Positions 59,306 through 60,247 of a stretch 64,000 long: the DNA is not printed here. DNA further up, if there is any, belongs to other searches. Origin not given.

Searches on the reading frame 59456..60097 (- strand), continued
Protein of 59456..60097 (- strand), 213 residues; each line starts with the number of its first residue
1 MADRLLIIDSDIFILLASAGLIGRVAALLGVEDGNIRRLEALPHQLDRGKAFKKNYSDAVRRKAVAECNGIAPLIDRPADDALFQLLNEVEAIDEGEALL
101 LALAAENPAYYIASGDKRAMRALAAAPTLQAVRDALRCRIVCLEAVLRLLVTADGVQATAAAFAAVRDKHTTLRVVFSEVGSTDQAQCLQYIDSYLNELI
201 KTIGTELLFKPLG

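Call 32: find_homologous_proteins(query=L025:1504-4695:+, max_evalue=1e-50)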
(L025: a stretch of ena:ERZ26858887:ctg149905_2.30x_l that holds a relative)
Query L025:1504-4695:+ (1063 aa): 8000 proteins with E <= 1e-50 among 8000 candidates; the best 120 are listed.
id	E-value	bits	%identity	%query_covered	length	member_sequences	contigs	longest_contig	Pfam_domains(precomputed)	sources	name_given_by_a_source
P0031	0.0e+0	2111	89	94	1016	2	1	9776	PF04851.22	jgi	jgi:type III restriction enzyme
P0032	0.0e+0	1941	80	95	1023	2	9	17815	PF04851.22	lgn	-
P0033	0.0e+0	1834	77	95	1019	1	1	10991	PF04851.22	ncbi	-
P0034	0.0e+0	1824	77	95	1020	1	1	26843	PF04851.22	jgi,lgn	jgi:type III restriction enzyme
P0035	0.0e+0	1752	75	95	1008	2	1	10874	PF04851.22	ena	-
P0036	0.0e+0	1744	75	94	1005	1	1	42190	PF04851.22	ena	-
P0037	0.0e+0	1733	74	94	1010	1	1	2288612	PF04851.22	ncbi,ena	-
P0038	0.0e+0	1730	73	95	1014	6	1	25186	PF04851.22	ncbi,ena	-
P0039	0.0e+0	1719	73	94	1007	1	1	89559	PF04851.22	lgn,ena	-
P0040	0.0e+0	1714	73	94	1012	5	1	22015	PF04851.22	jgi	jgi:type III restriction enzyme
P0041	0.0e+0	1711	73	94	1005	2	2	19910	PF04851.22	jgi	jgi:type III restriction enzyme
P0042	0.0e+0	1703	74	94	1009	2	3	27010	PF04851.22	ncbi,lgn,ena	-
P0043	0.0e+0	1688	72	95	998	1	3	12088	PF04851.22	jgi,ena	-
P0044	0.0e+0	1686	72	95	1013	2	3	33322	PF04851.22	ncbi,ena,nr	ncbi:MAG TPA: DEAD/DEAH box helicase family protein [Pirellulales bacterium]|nr:DEAD/DEAH box helica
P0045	0.0e+0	1682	71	95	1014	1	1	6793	PF04851.22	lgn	-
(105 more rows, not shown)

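Call 33: find_encoding_contigs(protein=P0037, flank=8000, max_places=2)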
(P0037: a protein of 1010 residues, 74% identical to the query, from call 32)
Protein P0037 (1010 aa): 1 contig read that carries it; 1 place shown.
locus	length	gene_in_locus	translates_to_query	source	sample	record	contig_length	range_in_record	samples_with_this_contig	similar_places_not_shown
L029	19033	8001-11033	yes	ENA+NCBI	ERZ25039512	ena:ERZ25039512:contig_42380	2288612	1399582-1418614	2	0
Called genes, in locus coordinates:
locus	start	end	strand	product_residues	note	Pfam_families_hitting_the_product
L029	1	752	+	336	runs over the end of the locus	-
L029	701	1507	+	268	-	PF02621:VitK2_biosynth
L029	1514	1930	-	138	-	PF00166:Cpn10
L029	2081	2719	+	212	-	PF00730:HhH-GPD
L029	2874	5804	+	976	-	PF25596:CPSase_L_D1, PF01071:GARS_A (faint), PF02222:ATP-grasp (faint), PF02786:CPSase_L_D2, PF07478:Dala_Dala_lig_C (faint), PF02787:CPSase_L_D3, PF25596:CPSase_L_D1, PF02786:CPSase_L_D2, +1 more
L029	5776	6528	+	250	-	PF02786:CPSase_L_D2, PF02142:MGS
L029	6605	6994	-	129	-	-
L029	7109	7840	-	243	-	PF06439:3keto-disac_hyd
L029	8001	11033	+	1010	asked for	PF04851:ResIII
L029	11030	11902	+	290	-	PF02498:Bro-N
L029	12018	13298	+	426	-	PF25924:MJECL33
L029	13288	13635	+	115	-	-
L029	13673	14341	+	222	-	-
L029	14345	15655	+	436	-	PF01555:N6_N4_Mtase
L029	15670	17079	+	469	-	PF01555:N6_N4_Mtase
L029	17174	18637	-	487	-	PF13432:TPR_16 (weak), PF13432:TPR_16 (weak), PF07719:TPR_2 (weak), PF14559:TPR_19, PF13414:TPR_11, PF13424:TPR_12, PF13432:TPR_16, PF13414:TPR_11 (weak), +11 more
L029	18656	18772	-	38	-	-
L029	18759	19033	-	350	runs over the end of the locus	-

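Call 42: list_cluster_members(proteins=[P0001, P0020])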
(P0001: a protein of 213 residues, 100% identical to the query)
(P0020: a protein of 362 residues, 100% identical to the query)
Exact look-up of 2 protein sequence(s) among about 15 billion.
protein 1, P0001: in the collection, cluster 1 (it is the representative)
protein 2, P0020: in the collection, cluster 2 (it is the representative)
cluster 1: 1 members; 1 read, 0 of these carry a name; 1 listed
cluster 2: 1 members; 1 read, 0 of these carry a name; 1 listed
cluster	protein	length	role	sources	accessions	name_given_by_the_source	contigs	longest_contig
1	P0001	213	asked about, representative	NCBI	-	-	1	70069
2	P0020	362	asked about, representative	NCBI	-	-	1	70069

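Call 52: search_protein_families(library=pfam, proteins=[L029:13288-13635:+, L029:13673-14341:+, L029:12018-13298:+, L026:9922-10722:+], max_evalue=0.01)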
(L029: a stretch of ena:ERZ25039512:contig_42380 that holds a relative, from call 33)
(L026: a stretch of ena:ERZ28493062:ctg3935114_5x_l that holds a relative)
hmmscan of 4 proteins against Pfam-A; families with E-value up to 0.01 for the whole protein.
L029:13288-13635:+ (115 aa): 0 families

L029:13673-14341:+ (222 aa): 0 families

L029:12018-13298:+ (426 aa): 0 families

L026:9922-10722:+ (266 aa): 0 families

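Call 57: predict_structure(alignment_id=A1)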
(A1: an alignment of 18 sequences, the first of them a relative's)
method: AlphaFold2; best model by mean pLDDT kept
length: 213 residues; sequences in the alignment: 18
mean_pLDDT: 93.9   pTM: 0.90
mean pLDDT of the five models: 93.9, 93.5, 92.4, 92.3, 91.8
residues with pLDDT >= 90: 192; 70-90: 19; 50-70: 2; < 50: 0
segments of 3 or more residues with pLDDT < 50: none
pLDDT, mean of each block of 10 residues (from residue 1): 89 97 97 96 95 96 96 92 95 95 96 96 96 96 97 96 95 89 89 93 89 68
secondary structure, 60 per line:
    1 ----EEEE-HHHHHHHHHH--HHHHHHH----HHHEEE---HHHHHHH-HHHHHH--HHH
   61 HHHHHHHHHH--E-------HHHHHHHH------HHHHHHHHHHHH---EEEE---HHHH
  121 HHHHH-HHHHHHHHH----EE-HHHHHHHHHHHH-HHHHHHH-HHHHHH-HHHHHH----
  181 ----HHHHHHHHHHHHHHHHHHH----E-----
elements in order: E5-8 H10-19 H22-28 E36-38 H42-48 H50-55 H58-70 H81-88 H95-106 E110-113 H117-125 H127-135 H143-154 H156-162 H164-169 H171-176 H185-203

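Call 61: fold_search(model_id=the predicted structure, library=pdb)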
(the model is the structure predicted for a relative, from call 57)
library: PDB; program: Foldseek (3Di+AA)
matches with E <= 10: 223; with E <= 0.001: 0
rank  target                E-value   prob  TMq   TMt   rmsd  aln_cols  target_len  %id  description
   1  1v8o_F                1.4e-01  0.99  0.44  0.64   4.4       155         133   14  Crystal Structure of PAE2754 from Pyrobaculum aerophilum (released 2004-02-10)
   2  1v8o_B                1.7e-01  0.98  0.44  0.64   4.4       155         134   14  Crystal Structure of PAE2754 from Pyrobaculum aerophilum (released 2004-02-10)
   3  4mr7_A                2.3e-01  0.09  0.17  0.11  19.5       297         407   12  Crystal structure of the extracellular domain of human GABA(B) receptor bound to the antagonist CGP54626 (released 2013-12-11)
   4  6a7v_A                2.6e-01  0.93  0.35  0.51   5.1       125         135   19  Crystal structure of Mycobacterium tuberculosis VapBC11 toxin-antitoxin complex (released 2018-10-10)
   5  1v8p_B                2.7e-01  0.97  0.44  0.65   4.3       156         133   13  Crystal structure of PAE2754 from Pyrobaculum aerophilum (released 2004-02-10)
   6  2fe1                  2.7e-01  0.96  0.39  0.57   4.7       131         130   11  Crystal Structure of PAE0151 from Pyrobaculum aerophilum (released 2005-12-27)
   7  7rdr_A                5.2e-01  0.06  0.13  0.08  16.8       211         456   13  Circular tandem repeat protein with novel repeat topology and enhanced subunit contact surfaces (released 2021-09-01)
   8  3h87_A                6.7e-01  0.77  0.37  0.53   5.3       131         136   16  Rv0301 Rv0300 Toxin Antitoxin Complex from Mycobacterium tuberculosis (released 2009-05-05)
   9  5k8j_B                6.7e-01  0.63  0.32  0.48   4.8       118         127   12  Structure of Caulobacter crescentus VapBC1 (apo form) (released 2016-12-28)
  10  3bgk                  6.7e-01  0.11  0.22  0.19  13.7       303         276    8  The crystal structure of hypothetic protein SMU.573 from Streptococcus mutans (released 2008-12-16)
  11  4jl3_B                6.7e-01  0.07  0.15  0.16  19.8       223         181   17  Crystal structure of ms6564-dna complex (released 2013-06-26)
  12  5ecw_A                7.0e-01  0.51  0.32  0.45   6.4       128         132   12  Structure of the Shigella flexneri VapC mutant D7A (released 2016-02-17)
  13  3ix7_B                8.1e-01  0.47  0.34  0.50   5.7       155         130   13  Crystal structure of a domain of functionally unknown protein from Thermus thermophilus HB8 (released 2009-09-22)
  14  6zj4                  8.6e-01  0.13  0.27  0.17  13.3       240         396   12  apo-Trehalose transferase (apo-TreT) from Thermoproteus uzoniensis (released 2020-09-30)
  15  5ed0_A                9.0e-01  0.63  0.35  0.50   5.4       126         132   11  Structure of the Shigella flexneri VapC mutant D7N (released 2016-02-17)
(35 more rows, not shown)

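Call 74: search_protein_families(library=pfam, alignment_id=A1, max_evalue=1)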
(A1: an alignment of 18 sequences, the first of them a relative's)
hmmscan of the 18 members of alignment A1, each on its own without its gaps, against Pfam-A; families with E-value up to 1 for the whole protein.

A. member 1, P0001 (213 aa): 0 families

B. families by the number of members that match (of 18 scanned): 4 families
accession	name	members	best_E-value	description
PF12677.13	DUF3797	1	0.059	Domain of unknown function (DUF3797)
PF13556.12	HTH_30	1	0.24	PucR C-terminal helix-turn-helix domain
PF25461.1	Beta-barrel_SelB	1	0.25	Selenocysteine-specific elongation factor, beta-barrel domain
PF18859.6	acVLRF1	1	0.25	Actinobacteria/chloroflexi VLRF1 release factor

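Call 75: search_solved_structures(query=A1, max_evalue=10)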
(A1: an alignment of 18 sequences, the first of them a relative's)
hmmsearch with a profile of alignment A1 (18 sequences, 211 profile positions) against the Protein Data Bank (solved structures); distinct sequences matched with E-value up to 10: 5.
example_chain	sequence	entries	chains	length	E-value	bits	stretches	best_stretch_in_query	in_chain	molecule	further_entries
7aqc_R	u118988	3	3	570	0.61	12.8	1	32-119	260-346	Rqc2 homolog RqcH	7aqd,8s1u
7as8_0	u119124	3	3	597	0.65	12.7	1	32-119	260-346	Rqc2 homolog RqcH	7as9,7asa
7ope_0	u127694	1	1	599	0.66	12.7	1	32-119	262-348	Rqc2 homolog RqcH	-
36ly_A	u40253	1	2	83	0.96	12.2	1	35-92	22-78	MB07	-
6xp5_I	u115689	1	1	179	1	12.1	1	40-120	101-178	Mediator of RNA polymerase II transcription subunit 9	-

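Call 83: search_protein_representatives(alignment_id=A1)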
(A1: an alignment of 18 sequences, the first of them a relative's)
Query: 18 sequences, 211 profile positions. Proteins with E-value up to 0.001 (for the whole library): 1692; up to 1e-10: 1285; up to 1e-30: 277. The best 150 are listed.
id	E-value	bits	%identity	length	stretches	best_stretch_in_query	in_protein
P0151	1.2e-78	279.8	-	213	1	1-211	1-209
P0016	3.4e-76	271.8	-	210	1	1-210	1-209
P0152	4.0e-75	268.3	-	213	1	1-211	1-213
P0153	2.2e-74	265.9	-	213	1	1-211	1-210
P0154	2.6e-74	265.7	-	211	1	1-209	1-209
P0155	4.6e-74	264.9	-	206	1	6-211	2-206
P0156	7.7e-74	264.1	-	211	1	1-209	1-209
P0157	2.5e-73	262.5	-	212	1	1-211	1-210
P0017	7.3e-73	260.9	-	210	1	1-209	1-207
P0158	1.7e-72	259.7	-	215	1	3-210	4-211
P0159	2.5e-72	259.2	-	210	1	5-211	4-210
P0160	2.0e-71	256.2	-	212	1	1-211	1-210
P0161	4.0e-71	255.3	-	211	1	1-210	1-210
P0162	5.3e-71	254.9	-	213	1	3-211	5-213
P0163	1.1e-70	253.8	-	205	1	1-209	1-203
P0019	1.7e-58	214.0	-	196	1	5-211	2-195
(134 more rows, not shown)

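Call 84: search_dna_similar(query=window:59456-60097:-, collection=plasmids, mode=protein, max_evalue=0.001, max_rows=20)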
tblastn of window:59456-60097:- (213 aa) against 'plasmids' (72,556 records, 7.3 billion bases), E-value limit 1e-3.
No match.

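Call 85: find_related_loci(query=A2, collection=viral_contigs, flank=8000)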
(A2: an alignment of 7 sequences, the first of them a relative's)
Query A2 (213 aa) in viral_contigs; peptide patterns used: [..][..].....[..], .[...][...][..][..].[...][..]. (x = any residue, [..] = any of these).
32 stretches matched a pattern, but none encodes a relative of the query by tblastn (E <= 1e-3).

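Call 86: find_encoding_contigs(protein=P0019, flank=6000, max_places=4)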
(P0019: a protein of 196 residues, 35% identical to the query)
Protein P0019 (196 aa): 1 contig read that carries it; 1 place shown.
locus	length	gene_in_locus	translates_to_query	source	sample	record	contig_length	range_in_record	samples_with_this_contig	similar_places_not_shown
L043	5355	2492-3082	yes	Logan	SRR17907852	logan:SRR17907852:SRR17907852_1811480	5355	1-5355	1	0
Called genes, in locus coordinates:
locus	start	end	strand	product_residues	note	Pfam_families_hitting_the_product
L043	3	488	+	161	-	?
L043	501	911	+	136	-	-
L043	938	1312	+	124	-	-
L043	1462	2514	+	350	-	-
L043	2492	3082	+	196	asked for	-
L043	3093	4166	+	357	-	PF14350:Beta_protein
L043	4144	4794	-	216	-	PF26915:Phage_P4_cII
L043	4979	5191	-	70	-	-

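Call 94: search_protein_families(library=phrogs, proteins=[window:59456-60097:-], max_evalue=0.01)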
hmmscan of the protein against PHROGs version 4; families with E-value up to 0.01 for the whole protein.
window:59456-60097:- (213 aa): 1 family
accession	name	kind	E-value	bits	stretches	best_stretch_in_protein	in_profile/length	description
phrog_15597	-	unknown function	4.6e-22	79.5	1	7-198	4-197/212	-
